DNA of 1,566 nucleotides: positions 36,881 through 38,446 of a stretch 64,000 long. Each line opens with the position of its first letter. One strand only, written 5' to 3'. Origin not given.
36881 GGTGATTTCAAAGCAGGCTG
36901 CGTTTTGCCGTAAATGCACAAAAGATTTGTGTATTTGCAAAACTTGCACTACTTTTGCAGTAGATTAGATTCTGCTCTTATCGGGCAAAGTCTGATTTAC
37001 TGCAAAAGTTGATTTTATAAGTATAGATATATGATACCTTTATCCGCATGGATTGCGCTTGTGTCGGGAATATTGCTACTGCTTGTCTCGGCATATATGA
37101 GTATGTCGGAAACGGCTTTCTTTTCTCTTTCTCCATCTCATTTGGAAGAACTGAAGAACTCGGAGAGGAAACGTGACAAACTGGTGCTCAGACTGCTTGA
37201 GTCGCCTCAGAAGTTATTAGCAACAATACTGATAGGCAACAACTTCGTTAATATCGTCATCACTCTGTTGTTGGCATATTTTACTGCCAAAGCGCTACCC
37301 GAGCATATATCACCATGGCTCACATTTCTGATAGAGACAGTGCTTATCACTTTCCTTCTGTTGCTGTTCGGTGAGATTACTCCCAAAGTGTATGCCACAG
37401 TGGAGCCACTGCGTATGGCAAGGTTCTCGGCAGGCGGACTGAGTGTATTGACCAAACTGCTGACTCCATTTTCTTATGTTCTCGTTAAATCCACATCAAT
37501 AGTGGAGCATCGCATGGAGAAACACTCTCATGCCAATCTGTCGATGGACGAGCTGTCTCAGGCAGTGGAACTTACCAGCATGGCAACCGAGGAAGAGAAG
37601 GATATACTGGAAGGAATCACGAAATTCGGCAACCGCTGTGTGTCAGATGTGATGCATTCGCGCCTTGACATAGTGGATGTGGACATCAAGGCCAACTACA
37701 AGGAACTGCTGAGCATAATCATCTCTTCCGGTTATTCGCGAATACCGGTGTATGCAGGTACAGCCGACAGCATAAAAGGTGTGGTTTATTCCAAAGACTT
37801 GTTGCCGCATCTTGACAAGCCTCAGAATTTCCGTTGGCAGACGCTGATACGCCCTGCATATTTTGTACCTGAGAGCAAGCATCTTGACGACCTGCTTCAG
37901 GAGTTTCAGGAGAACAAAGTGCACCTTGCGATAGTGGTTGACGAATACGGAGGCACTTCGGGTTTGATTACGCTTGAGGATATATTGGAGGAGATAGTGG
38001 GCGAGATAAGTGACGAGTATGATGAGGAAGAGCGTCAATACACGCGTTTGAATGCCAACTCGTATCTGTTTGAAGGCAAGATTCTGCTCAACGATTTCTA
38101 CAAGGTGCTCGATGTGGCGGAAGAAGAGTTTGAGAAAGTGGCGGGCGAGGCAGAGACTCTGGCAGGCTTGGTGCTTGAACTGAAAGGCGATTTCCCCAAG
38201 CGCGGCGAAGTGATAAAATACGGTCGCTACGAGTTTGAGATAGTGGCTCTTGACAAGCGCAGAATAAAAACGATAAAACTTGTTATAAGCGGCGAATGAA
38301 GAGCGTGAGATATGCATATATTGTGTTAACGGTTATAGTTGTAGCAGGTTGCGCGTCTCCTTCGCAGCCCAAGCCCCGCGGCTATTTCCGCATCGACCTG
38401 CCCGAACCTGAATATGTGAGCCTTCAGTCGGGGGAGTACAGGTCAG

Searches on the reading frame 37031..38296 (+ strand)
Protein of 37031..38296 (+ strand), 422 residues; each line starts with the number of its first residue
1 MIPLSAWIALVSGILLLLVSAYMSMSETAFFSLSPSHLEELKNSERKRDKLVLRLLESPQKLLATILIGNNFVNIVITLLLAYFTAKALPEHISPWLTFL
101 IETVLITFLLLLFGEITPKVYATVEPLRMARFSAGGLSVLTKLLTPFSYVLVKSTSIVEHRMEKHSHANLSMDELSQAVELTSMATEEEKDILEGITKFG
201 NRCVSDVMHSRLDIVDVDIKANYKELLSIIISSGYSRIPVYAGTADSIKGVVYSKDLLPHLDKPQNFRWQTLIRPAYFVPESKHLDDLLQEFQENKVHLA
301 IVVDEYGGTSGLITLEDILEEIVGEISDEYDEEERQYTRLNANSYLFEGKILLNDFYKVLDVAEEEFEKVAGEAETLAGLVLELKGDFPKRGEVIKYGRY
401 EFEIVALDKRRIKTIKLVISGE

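Call 34: search_protein_families(library=ncbifam, proteins=[window:37031-38296:+])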
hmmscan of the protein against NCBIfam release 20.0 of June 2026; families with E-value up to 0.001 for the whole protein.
window:37031-38296:+ (422 aa): 5 families
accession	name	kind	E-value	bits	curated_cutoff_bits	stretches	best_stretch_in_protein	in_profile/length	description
TIGR03520.1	GldE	subfamily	1.1e-165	551.6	376.05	1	14-419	2-407/408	gliding motility-associated protein GldE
NF008604.1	PRK11573.1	equivalog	5.5e-57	193.5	475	1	11-417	11-416/428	hypothetical protein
NF011675.0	PRK15094.1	equivalog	1.8e-52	178.5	379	1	177-419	42-281/292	CNNM family magnesium/cobalt transport protein CorC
NF052568.1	PolamExpPaeASal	equivalog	1.2e-48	166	500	1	14-415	9-420/424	polyamine export protein PaeA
TIGR01302.1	IMP_dehydrog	equivalog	0.00012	21.2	481.5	1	221-321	97-199/450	IMP dehydrogenase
